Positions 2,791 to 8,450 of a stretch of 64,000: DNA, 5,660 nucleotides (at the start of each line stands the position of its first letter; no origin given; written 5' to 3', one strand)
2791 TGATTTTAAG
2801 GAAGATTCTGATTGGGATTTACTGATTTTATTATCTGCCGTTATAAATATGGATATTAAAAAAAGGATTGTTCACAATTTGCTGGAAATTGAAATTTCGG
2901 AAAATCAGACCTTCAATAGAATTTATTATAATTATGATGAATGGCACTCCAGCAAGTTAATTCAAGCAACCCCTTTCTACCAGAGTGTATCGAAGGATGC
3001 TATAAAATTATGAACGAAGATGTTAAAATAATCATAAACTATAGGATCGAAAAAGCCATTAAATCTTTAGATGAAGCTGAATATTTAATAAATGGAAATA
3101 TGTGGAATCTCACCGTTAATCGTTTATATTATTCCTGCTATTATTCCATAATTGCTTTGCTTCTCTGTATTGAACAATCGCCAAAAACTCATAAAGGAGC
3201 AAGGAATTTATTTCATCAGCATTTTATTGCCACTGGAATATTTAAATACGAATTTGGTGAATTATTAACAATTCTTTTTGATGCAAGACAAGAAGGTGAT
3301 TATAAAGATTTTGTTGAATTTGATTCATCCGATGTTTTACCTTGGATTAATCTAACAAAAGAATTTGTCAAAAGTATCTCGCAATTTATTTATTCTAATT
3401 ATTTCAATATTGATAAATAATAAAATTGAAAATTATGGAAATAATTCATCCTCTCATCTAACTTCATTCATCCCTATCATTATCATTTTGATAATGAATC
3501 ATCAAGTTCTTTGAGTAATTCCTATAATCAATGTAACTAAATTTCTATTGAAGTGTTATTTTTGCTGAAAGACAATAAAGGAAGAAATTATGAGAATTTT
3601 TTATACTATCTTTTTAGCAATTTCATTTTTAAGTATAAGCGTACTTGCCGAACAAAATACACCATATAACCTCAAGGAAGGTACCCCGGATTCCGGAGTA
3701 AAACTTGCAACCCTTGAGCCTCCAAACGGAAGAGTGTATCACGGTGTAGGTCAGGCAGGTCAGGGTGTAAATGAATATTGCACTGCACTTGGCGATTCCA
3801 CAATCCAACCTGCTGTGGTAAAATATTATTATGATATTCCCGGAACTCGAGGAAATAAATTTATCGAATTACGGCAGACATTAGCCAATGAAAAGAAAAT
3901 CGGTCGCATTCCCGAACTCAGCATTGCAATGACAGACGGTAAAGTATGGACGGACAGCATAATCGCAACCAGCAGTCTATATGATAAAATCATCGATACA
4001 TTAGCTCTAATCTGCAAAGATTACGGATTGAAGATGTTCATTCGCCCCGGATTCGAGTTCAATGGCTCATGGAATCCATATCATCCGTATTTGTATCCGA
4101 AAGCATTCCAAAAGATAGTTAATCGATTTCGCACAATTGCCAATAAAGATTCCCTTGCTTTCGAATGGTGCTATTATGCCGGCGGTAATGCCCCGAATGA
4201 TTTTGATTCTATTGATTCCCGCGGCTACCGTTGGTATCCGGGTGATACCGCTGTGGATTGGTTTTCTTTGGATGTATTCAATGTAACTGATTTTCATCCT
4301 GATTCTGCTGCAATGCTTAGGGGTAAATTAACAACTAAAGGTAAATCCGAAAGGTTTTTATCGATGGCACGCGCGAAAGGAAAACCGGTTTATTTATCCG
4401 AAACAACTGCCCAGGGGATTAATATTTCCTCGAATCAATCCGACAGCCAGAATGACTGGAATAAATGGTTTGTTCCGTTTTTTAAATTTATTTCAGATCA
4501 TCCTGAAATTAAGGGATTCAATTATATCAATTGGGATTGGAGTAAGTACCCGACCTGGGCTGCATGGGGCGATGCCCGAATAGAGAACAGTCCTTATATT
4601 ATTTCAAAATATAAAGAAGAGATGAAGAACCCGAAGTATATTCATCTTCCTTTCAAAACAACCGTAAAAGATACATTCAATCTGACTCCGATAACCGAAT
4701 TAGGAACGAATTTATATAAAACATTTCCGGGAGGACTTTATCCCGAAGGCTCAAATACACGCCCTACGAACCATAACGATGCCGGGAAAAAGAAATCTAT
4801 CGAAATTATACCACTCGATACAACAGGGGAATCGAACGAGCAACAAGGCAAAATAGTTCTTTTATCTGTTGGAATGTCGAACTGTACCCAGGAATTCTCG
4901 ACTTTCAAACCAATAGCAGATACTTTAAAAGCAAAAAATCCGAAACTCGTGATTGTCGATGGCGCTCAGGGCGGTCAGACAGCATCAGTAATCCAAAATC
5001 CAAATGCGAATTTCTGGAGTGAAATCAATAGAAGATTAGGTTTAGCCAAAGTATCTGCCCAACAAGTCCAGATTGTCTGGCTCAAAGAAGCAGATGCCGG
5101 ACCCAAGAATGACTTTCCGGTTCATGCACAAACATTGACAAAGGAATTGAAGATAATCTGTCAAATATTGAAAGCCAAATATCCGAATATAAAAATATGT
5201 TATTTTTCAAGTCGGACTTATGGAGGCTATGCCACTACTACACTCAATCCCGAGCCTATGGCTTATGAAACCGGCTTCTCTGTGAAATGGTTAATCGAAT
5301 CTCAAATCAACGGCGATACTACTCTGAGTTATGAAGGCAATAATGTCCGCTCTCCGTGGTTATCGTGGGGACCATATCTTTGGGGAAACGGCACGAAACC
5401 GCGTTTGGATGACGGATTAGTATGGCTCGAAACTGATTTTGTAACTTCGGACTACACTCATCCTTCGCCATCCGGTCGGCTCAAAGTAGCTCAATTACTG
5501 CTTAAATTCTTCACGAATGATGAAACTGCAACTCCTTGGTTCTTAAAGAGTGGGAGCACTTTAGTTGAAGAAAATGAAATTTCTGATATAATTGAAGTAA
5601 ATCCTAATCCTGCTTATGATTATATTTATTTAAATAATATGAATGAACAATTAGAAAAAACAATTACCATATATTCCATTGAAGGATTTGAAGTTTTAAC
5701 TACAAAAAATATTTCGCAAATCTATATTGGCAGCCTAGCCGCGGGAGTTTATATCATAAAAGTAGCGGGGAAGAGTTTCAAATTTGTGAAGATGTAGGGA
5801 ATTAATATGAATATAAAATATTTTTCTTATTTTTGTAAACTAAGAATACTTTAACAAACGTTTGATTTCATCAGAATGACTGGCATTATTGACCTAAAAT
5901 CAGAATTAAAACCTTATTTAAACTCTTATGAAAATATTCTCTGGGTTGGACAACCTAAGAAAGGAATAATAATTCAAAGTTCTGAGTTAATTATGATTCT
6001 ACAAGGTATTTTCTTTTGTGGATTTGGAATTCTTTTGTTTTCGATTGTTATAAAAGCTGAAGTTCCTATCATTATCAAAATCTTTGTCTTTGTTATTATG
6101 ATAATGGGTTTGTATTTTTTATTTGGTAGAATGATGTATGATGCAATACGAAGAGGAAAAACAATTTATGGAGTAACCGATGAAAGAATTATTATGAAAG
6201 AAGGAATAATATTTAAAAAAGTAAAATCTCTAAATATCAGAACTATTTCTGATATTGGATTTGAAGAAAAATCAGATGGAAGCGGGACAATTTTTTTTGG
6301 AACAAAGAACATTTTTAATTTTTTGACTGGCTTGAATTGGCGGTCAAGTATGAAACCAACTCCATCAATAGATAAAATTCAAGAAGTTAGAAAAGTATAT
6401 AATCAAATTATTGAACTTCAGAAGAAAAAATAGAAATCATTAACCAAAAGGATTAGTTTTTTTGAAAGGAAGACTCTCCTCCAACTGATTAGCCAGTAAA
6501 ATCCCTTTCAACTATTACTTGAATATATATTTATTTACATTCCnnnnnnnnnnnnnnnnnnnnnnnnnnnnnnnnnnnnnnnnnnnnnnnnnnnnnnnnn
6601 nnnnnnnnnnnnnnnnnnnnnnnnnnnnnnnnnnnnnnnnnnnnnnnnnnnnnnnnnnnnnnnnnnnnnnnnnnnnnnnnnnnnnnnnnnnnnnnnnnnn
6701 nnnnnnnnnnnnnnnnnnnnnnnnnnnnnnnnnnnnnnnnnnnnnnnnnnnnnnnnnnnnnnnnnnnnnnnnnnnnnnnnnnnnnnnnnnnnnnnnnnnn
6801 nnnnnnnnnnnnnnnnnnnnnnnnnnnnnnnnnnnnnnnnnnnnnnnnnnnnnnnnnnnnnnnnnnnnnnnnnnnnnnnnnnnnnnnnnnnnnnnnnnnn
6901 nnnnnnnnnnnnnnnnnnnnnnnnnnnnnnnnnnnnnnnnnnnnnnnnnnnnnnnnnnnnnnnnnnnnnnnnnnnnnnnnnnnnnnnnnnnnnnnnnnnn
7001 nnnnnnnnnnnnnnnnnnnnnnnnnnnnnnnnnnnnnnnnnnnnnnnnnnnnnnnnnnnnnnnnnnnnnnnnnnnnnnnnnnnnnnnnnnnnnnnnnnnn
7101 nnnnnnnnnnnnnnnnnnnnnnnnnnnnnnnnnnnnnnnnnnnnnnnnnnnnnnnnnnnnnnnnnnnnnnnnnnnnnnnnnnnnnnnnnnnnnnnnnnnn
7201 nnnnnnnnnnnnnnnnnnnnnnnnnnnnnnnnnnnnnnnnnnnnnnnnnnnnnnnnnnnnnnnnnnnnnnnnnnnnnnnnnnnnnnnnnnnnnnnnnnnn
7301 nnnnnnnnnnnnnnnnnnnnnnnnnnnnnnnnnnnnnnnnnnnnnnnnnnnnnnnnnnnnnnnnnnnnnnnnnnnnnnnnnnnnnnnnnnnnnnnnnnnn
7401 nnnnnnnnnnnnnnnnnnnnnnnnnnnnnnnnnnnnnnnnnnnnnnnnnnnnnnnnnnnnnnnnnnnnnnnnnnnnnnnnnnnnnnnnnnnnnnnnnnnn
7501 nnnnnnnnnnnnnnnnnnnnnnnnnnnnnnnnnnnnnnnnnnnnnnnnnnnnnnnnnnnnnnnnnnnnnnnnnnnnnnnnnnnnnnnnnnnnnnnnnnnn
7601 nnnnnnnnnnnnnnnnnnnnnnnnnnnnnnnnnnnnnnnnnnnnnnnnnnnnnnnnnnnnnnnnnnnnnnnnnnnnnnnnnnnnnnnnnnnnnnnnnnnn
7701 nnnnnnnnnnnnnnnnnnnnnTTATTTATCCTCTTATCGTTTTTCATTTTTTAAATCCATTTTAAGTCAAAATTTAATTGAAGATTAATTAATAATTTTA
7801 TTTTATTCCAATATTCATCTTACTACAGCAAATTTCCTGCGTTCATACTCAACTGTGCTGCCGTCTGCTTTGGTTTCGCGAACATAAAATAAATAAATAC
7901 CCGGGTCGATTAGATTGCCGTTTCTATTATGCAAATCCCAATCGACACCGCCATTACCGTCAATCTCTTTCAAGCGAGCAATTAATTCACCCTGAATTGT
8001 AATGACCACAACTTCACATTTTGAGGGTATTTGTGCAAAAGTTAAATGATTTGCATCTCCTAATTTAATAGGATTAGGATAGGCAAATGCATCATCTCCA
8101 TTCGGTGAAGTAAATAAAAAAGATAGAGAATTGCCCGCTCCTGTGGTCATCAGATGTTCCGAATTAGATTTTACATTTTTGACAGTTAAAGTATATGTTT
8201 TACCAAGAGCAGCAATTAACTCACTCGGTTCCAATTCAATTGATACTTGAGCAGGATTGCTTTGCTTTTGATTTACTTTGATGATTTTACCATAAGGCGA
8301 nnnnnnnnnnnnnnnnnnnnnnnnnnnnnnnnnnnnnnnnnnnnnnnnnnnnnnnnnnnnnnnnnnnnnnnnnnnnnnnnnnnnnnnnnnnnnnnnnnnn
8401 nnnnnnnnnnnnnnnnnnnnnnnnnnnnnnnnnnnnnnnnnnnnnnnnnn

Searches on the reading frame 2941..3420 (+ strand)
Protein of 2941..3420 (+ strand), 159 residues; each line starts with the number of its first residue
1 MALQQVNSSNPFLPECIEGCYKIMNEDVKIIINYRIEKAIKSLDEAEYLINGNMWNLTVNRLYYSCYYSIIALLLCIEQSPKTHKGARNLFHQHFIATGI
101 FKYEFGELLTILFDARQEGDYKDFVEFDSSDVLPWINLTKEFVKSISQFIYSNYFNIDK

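Call 46: search_protein_families(library=pfam, proteins=[window:2941-3420:+], max_evalue=0.01)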
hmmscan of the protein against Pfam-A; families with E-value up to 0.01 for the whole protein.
window:2941-3420:+ (159 aa): 1 family
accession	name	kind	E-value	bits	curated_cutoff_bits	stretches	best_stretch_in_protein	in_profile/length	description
PF05168.19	HEPN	-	1e-13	51.9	22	1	34-145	3-113/117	HEPN domain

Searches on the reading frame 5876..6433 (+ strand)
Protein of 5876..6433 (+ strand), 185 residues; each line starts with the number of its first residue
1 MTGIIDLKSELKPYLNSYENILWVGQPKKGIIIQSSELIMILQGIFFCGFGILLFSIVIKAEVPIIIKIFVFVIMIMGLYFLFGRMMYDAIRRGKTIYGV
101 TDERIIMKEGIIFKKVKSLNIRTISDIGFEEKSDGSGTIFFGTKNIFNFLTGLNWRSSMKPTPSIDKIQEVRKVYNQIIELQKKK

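Call 46: search_protein_families(library=pfam, proteins=[window:5876-6433:+], max_evalue=0.01)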
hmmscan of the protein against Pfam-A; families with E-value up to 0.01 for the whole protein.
window:5876-6433:+ (185 aa): 1 family
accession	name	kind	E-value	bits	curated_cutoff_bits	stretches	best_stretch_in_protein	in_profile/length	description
PF03703.20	bPH_2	-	6.1e-05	23.6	22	1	96-132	4-44/78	Bacterial PH domain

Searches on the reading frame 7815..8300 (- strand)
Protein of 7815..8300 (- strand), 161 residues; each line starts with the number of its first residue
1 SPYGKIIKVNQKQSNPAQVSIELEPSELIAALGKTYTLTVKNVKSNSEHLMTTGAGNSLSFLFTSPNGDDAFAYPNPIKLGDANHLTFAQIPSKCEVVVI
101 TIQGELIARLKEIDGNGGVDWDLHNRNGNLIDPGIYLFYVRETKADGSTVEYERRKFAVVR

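Call 37: search_protein_families(library=ncbifam, proteins=[window:7815-8300:-], max_evalue=0.01)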
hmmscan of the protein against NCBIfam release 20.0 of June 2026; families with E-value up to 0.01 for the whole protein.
window:7815-8300:- (161 aa): 4 families
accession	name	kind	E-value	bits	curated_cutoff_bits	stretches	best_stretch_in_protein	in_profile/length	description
NF052228.1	T9SS_PorZ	equivalog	5.1e-10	38.4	260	1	69-149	671-747/757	type IX secretion system anionic LPS delivery protein PorZ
NF009453.0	PRK12813.1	equivalog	0.00065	19.3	264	1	93-151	124-182/223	flagellar basal body rod modification protein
NF005176.1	PRK06655.1-1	equivalog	0.0084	16.1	230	0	94-160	98-166/197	flagellar hook assembly protein FlgD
NF033707.1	T9SS_sortase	equivalog_domain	0.0096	13.6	420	0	69-150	997-1086/1095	type IX secretion system sortase PorU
